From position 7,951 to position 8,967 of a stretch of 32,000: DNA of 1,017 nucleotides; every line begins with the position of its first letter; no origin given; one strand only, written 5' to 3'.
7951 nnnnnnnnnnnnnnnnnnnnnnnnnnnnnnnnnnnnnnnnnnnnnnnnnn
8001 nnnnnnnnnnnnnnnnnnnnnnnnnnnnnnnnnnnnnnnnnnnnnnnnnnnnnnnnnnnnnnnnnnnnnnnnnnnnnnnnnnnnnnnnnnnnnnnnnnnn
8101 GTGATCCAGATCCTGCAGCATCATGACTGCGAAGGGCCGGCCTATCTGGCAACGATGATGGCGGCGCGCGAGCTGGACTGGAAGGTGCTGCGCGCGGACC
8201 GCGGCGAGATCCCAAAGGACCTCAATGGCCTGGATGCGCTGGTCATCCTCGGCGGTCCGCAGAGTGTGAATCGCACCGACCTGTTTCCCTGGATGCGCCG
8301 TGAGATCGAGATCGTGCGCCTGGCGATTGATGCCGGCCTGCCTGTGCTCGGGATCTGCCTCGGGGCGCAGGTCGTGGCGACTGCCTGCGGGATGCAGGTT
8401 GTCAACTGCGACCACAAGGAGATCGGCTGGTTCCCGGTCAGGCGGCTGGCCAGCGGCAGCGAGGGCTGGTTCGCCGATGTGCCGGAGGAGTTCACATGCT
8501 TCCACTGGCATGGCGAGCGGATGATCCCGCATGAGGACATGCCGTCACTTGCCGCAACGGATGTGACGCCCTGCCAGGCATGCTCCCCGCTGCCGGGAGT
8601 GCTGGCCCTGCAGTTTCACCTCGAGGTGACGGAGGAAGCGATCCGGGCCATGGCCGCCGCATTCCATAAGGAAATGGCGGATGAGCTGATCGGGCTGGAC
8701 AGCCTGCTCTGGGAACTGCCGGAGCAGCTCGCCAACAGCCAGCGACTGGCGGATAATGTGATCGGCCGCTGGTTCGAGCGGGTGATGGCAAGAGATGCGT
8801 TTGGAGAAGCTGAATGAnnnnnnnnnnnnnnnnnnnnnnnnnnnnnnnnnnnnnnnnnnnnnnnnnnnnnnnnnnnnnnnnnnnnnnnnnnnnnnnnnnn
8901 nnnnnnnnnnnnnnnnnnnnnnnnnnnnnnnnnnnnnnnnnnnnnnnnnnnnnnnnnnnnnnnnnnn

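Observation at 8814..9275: Second, independent TGA at the same catalytic position in a stand-alone Bcp-like peroxiredoxin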

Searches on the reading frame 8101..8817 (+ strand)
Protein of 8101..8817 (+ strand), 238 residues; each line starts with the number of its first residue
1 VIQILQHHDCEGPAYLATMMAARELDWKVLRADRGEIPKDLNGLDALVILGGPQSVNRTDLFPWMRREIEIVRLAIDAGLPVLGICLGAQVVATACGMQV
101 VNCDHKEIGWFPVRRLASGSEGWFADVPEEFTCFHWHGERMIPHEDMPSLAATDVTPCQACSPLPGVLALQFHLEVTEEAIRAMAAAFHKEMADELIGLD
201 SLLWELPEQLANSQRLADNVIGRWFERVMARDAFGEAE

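Call 9: search_protein_families(library=ncbifam, proteins=[window:8101-8814:+], max_evalue=0.001)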
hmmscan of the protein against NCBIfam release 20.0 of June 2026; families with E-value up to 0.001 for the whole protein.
window:8101-8814:+ (238 aa): 18 families
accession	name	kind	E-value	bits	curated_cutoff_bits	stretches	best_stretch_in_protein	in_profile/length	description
NF005458.0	PRK07053.1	equivalog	1.1e-41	142.7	250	1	2-229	5-233/234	glutamine amidotransferase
NF005072.0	PRK06490.1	equivalog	1e-28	100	339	1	2-192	16-203/251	glutamine amidotransferase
NF006098.0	PRK08250.1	equivalog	2.7e-26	92.5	301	1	2-193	3-199/239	glutamine amidotransferase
NF006562.0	PRK09065.1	equivalog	3.3e-20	72.6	205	1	14-203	27-217/242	glutamine amidotransferase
TIGR00888.1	guaA_Nterm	equivalog_domain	8.5e-14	51.4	172.15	1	45-179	43-170/188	glutamine-hydrolyzing GMP synthase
NF005743.0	PRK07567.1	equivalog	6.1e-13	48.6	264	1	31-183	38-199/245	glutamine amidotransferase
NF001975.0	PRK00758.1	equivalog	7.3e-12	45.3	198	1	37-178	36-167/185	GMP synthase subunit A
NF000848.1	PRK00074.1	equivalog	2.4e-11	42.9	400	1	45-179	43-173/512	glutamine-hydrolyzing GMP synthase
NF011201.0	PRK14607.1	equivalog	2.7e-07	29.7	670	1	69-138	64-130/534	bifunctional anthranilate synthase component II/anthranilate phosphoribosyltransferase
NF005849.0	PRK07765.1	equivalog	5.5e-07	29.1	308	1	28-145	28-140/219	aminodeoxychorismate/anthranilate synthase component II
NF004212.0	PRK05665.1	equivalog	2.5e-06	27.4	309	1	26-196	40-208/241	amidotransferase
TIGR01368.1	CPSaseIIsmall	equivalog_domain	2e-05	23.7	307.35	1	65-101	232-268/361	glutamine-hydrolyzing carbamoyl-phosphate synthase small subunit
NF009475.0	PRK12838.1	equivalog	5.6e-05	22.3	221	1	45-117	212-279/359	carbamoyl phosphate synthase small subunit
TIGR00566.1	trpG_papA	subfamily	7.4e-05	22.6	121.05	1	45-105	46-100/192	glutamine amidotransferase of anthranilate synthase or aminodeoxychorismate synthase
NF005799.0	PRK07649.1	equivalog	0.00022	20.8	327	1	69-149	63-139/195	aminodeoxychorismate/anthranilate synthase component II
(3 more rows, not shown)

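Call 10: search_protein_families(library=pfam, proteins=[window:8101-8814:+], max_evalue=0.001)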
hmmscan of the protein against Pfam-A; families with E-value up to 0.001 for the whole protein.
window:8101-8814:+ (238 aa): 2 families
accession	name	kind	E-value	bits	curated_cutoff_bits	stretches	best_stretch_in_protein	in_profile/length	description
PF00117.34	GATase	-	2.5e-18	66.9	22.8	1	17-179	14-176/190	Glutamine amidotransferase class-I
PF07722.19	Peptidase_C26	-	0.00011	22.5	20.5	1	68-97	94-123/219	Peptidase C26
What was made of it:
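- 8101..8817 (+): Class-I glutamine amidotransferase gene, co-oriented and overlapping both Prx genes (same operon). Pfam GATase E 2.5e-18; NCBIfam PRK07053 142.7 bits, below its cutoff (calls 9, 10).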

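Call 17: find_encoding_contigs(protein=window:8101-8817:+, flank=10000, max_places=6)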
Protein window:8101-8817:+ (238 aa): 11 contigs read that carry it; 6 places shown.
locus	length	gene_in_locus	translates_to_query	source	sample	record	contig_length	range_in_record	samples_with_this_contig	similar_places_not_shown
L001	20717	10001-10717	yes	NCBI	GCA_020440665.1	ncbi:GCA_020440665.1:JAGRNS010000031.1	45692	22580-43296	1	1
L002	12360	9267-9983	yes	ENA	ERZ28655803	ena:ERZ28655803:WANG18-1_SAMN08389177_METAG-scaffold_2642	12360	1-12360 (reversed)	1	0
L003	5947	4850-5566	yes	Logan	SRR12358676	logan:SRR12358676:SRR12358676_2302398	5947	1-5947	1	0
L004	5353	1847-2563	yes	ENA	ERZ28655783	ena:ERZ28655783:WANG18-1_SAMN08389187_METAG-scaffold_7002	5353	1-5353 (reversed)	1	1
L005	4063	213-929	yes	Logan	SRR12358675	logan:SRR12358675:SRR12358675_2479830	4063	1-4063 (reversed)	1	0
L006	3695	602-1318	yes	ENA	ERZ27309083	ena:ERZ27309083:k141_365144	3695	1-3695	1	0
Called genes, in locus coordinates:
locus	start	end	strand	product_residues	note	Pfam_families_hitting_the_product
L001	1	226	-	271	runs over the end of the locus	PF06182:ABC2_membrane_6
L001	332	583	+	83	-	PF02700:PurS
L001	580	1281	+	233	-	PF13507:GATase_5, PF01965:DJ-1_PfpI (weak), PF07685:GATase_3 (weak)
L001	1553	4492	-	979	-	PF13570:Beta-prop_ACSF4 (faint), PF13360:PQQ_2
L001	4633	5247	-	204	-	PF00081:Sod_Fe_N, PF02777:Sod_Fe_C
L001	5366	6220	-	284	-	PF01909:NTP_transf_2 (weak), PF18765:Polbeta (faint)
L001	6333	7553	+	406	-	PF22807:TrAA12, PF23500:DUF7133, PF07995:GSDH, PF22807:TrAA12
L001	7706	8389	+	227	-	PF07719:TPR_2 (faint), PF13181:TPR_8 (faint), PF13424:TPR_12 (faint), PF13176:TPR_7 (faint)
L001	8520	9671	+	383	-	PF00515:TPR_1 (faint), PF07719:TPR_2 (faint), PF13181:TPR_8 (faint), PF13374:TPR_10 (faint), PF13432:TPR_16 (faint), PF13424:TPR_12 (weak), PF00578:AhpC-TSA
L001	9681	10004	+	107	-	PF00578:AhpC-TSA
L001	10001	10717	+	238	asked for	PF00117:GATase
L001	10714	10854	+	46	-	PF00578:AhpC-TSA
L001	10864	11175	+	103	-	PF00578:AhpC-TSA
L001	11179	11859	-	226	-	-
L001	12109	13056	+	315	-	PF25174:Beta-prop_THOC3, PF24814:WD40_Prp19, PF25168:Beta-prop_WDR36-Utp21_2nd, PF24807:WD40_CDC20-Fz, PF25172:Beta-prop_WDR3_2nd, PF25175:Beta-prop_WDR5, PF23414:Beta-prop_EML_2, PF24796:WDR55, +42 more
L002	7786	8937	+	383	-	PF00515:TPR_1 (faint), PF07719:TPR_2 (faint), PF13181:TPR_8 (faint), PF13374:TPR_10 (faint), PF13432:TPR_16 (faint), PF13424:TPR_12 (weak), PF00578:AhpC-TSA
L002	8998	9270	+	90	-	PF00578:AhpC-TSA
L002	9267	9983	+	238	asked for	PF00117:GATase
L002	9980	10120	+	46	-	PF00578:AhpC-TSA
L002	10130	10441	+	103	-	PF00578:AhpC-TSA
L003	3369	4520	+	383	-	PF00515:TPR_1 (faint), PF07719:TPR_2 (faint), PF13181:TPR_8 (faint), PF13374:TPR_10 (faint), PF13432:TPR_16 (faint), PF13424:TPR_12 (weak), PF00578:AhpC-TSA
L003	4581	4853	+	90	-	PF00578:AhpC-TSA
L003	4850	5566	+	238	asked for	PF00117:GATase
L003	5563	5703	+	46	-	PF00578:AhpC-TSA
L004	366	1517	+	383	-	PF00515:TPR_1 (faint), PF07719:TPR_2 (faint), PF13181:TPR_8 (faint), PF13374:TPR_10 (faint), PF13432:TPR_16 (faint), PF13424:TPR_12 (weak), PF00578:AhpC-TSA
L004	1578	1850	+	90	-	PF00578:AhpC-TSA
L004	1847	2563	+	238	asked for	PF00117:GATase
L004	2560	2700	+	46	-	PF00578:AhpC-TSA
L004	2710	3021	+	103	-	PF00578:AhpC-TSA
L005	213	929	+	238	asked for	PF00117:GATase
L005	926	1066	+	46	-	PF00578:AhpC-TSA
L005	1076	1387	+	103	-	PF00578:AhpC-TSA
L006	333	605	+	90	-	PF00578:AhpC-TSA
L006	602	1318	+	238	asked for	PF00117:GATase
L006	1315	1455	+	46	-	PF00578:AhpC-TSA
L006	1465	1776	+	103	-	PF00578:AhpC-TSA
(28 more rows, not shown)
